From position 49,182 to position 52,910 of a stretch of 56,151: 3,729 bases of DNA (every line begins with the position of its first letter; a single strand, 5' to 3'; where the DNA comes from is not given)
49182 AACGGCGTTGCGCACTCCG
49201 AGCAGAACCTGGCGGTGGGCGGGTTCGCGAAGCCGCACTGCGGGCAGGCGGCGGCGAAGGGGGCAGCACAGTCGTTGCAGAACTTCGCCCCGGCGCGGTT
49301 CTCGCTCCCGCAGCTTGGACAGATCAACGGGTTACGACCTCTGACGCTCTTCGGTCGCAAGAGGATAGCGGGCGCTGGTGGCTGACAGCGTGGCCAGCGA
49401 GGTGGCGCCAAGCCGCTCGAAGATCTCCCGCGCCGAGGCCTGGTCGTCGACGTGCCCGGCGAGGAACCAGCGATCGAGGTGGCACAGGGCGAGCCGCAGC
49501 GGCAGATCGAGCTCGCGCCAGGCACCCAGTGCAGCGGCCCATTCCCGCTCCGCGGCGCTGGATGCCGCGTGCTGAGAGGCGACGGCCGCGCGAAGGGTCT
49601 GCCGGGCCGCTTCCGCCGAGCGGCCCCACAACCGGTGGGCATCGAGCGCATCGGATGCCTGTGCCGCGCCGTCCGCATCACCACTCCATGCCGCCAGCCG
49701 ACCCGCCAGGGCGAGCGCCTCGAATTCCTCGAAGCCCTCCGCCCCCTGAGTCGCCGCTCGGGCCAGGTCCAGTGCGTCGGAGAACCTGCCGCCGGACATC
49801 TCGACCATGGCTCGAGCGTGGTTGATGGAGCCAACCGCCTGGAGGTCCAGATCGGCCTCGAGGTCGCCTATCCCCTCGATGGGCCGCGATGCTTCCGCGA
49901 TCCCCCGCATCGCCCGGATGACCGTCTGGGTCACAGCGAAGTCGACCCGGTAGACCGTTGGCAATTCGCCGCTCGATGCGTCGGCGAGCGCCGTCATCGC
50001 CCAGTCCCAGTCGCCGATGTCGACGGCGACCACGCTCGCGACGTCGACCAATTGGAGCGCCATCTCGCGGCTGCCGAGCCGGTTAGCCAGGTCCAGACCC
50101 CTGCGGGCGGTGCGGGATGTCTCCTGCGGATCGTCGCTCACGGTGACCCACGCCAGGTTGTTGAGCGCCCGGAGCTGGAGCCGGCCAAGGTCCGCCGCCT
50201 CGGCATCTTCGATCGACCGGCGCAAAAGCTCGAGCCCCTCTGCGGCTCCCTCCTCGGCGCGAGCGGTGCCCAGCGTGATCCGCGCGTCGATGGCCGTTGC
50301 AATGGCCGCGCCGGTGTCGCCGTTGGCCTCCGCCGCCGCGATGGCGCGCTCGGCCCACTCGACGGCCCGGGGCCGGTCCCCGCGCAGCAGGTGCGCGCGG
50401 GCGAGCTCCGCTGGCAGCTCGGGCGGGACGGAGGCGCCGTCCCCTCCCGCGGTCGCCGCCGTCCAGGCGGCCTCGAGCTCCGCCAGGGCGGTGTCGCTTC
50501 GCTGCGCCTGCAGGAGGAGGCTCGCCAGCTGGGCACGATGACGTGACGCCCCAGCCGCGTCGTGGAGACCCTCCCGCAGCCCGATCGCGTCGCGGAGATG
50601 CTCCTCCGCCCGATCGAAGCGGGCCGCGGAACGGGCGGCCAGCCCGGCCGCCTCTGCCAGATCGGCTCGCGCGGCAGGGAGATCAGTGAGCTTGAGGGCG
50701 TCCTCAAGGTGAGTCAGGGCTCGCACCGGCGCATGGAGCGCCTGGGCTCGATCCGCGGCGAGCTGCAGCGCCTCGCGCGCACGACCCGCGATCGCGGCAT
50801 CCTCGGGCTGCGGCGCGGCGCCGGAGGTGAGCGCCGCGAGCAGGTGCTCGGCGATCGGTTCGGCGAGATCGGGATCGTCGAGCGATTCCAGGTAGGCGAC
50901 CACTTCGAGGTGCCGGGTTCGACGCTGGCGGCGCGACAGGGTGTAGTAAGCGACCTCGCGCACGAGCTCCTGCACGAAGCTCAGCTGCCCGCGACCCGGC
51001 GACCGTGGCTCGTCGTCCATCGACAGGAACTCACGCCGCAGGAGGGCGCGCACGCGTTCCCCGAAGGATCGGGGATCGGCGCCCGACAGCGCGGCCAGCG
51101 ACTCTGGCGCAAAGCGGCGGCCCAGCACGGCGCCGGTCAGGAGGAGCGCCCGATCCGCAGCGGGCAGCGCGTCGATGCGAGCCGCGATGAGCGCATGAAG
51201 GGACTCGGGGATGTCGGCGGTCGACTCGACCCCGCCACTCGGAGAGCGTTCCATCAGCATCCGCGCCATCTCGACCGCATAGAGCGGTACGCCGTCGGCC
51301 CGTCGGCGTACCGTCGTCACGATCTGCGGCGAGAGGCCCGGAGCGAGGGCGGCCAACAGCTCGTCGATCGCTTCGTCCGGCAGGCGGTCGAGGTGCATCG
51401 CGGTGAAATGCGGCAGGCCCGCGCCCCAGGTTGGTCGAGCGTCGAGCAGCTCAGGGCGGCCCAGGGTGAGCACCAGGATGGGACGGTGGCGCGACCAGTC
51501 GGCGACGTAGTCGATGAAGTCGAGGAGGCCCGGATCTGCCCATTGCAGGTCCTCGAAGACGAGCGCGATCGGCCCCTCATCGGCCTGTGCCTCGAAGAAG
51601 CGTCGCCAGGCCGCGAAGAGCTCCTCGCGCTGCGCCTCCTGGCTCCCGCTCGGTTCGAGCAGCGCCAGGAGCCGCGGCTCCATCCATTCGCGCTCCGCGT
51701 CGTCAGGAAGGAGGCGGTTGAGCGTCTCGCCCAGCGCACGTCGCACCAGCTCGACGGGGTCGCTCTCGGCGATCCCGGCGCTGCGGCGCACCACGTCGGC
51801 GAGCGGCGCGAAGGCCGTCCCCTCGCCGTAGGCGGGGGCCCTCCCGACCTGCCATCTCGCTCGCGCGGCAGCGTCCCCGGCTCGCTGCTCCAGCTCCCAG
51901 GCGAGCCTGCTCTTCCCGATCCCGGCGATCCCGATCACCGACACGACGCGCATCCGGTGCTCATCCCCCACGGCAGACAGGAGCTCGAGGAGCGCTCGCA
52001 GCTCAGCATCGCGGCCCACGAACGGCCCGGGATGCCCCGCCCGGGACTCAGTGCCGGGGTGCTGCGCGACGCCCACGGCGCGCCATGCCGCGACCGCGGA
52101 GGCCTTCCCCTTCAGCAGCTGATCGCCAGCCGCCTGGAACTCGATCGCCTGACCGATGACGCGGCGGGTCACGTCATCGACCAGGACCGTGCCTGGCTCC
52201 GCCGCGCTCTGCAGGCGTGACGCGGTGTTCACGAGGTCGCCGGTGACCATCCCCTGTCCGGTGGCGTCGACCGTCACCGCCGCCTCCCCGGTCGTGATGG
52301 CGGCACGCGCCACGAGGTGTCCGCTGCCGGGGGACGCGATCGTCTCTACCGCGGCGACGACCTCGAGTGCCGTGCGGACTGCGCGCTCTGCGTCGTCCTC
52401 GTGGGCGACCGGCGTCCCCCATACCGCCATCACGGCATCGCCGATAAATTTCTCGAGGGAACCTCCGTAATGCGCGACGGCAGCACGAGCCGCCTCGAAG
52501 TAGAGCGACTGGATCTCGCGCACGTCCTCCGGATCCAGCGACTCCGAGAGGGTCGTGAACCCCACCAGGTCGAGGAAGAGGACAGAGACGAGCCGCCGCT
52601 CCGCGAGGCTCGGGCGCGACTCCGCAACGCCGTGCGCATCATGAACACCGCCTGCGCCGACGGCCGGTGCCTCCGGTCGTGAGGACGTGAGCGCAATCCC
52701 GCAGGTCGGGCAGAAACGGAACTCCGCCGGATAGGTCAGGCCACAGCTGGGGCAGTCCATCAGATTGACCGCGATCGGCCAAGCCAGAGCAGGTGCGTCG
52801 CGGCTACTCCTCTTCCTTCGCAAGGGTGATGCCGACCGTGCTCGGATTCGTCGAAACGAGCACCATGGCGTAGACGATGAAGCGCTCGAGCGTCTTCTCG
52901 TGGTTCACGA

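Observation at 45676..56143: Candidate cyclic-nucleotide sensor-relay-protease system: tandem cyclase-STAND-TPR genes flanked by a CNB protein and a GAF/S8-protease pair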

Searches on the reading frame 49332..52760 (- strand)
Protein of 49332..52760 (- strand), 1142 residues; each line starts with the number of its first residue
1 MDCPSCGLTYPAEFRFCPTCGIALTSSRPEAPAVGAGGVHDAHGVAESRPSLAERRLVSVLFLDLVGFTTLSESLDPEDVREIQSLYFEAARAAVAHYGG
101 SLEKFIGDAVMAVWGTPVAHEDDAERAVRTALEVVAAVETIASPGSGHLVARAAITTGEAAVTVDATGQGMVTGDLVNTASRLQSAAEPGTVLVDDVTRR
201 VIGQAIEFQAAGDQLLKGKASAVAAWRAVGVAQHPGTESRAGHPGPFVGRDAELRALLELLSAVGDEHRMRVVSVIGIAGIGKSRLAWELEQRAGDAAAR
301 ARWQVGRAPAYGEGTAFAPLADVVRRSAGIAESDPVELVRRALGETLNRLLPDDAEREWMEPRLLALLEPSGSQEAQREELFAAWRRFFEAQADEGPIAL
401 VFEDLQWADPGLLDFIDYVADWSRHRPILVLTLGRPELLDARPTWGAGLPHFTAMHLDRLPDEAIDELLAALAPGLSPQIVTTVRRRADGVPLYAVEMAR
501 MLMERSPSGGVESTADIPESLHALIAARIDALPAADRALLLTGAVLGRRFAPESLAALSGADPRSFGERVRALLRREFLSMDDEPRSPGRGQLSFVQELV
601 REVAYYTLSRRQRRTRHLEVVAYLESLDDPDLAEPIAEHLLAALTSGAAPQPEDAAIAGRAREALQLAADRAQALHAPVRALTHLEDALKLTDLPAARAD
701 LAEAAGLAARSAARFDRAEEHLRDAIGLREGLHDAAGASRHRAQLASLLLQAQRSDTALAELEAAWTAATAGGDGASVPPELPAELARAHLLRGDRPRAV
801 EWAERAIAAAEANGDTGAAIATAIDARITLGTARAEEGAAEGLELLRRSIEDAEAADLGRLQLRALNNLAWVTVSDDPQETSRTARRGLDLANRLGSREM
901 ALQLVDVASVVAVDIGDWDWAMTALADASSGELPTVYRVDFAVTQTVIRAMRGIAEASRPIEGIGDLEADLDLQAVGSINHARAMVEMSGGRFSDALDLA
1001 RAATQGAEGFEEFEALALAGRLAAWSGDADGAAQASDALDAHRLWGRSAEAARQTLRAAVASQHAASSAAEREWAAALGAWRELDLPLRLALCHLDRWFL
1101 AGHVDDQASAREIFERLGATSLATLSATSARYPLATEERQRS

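Call 4: search_protein_families(library=pfam, proteins=[window:49332-52760:-], max_evalue=0.01)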
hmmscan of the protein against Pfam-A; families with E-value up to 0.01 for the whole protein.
window:49332-52760:- (1142 aa): 5 families
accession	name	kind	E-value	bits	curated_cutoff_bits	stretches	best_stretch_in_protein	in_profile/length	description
PF13191.12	AAA_16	-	9e-20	72.3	32.6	1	246-430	1-166/167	AAA ATPase domain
PF00211.25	Guanylate_cyc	-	4.3e-19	69.3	21.9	1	57-221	8-175/183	Adenylate and Guanylate cyclase catalytic domain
PF13240.11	Zn_Ribbon_1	-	0.00053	20.1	25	1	3-21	2-20/23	zinc-ribbon domain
PF13401.12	AAA_22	-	0.0045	17.8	27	0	271-439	6-127/130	AAA domain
PF12773.13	DZR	-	0.0051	17.4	27.3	1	3-21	27-45/45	Double zinc ribbon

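Call 6: search_protein_families(library=ncbifam, proteins=[window:49332-52760:-], max_evalue=0.01)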
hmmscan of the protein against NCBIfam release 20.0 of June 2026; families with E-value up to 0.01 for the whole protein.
window:49332-52760:- (1142 aa): 1 family
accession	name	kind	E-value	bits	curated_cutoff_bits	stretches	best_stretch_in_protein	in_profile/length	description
TIGR03903.1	TOMM_kin_cyc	equivalog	3.1e-52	177.7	705.75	1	88-674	323-916/1267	TOMM system kinase/cyclase fusion protein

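Call 7: search_protein_families(library=padloc, proteins=[window:49332-52760:-], max_evalue=0.01)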
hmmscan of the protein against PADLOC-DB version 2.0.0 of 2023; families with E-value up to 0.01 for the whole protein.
window:49332-52760:- (1142 aa): 8 families
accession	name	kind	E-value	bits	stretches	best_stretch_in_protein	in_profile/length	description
PDLC00734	PycC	-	1.6e-13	48.5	1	49-191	182-333/374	Pycsar cyclase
PDLC02367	PycC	-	2e-10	38.5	1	59-145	45-127/226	-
PDLC00766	PycC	-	4.6e-08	30.8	1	59-144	45-126/232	Pycsar cyclase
PDLC02370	PycC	-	1.9e-07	28.8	1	58-140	82-161/340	-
PDLC00764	PycC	-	2.3e-06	24.8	1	54-136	91-170/449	Pycsar cyclase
PDLC00767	PycC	-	0.00029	18.3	1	57-136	92-168/337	Pycsar cyclase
PDLC02366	PycC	-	0.00074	16.6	1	55-138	275-362/486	-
PDLC00765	PycC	-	0.0023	15.1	1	60-197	260-407/477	Pycsar cyclase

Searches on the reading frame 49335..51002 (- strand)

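Call 66: search_protein_families(library=pfam, proteins=[window:49335-51002:-], max_evalue=10)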
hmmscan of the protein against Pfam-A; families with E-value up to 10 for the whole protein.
window:49335-51002:- (556 aa): 1 family
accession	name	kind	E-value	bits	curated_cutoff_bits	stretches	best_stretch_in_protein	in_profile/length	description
PF13176.12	TPR_7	-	0.051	14.1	27.9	1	199-229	4-34/36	Tetratricopeptide repeat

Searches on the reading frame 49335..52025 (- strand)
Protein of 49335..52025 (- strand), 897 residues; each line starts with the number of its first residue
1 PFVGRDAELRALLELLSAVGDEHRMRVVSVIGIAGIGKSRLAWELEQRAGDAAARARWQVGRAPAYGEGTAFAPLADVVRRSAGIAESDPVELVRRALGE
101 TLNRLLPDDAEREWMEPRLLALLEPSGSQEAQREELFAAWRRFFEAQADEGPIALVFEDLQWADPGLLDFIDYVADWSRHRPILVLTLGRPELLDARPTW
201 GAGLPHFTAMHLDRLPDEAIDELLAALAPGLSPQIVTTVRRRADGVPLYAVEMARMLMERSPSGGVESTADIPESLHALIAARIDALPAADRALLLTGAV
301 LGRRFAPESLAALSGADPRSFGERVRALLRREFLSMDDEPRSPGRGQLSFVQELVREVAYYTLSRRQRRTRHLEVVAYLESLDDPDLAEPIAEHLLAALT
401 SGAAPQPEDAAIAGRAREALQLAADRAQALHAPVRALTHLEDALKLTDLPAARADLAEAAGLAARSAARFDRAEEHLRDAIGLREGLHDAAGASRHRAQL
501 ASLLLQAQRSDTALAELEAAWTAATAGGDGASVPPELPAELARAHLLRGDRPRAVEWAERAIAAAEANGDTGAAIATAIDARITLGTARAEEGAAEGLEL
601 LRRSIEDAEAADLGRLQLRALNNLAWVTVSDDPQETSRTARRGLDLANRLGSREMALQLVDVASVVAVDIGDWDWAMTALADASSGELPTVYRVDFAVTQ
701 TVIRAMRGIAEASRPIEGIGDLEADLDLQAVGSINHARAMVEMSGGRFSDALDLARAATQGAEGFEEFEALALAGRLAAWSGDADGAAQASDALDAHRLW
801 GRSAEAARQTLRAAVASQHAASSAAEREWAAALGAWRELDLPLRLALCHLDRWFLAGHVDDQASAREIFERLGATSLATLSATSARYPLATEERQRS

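Call 64: search_solved_structures(query=window:49335-52025:-, max_evalue=1)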
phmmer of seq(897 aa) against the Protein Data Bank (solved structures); distinct sequences matched with E-value up to 1: 1.
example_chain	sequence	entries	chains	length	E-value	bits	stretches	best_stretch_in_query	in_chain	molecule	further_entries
9fyc_A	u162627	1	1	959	0.47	11.9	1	11-66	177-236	CC-NBS-LRR resistance protein MLA13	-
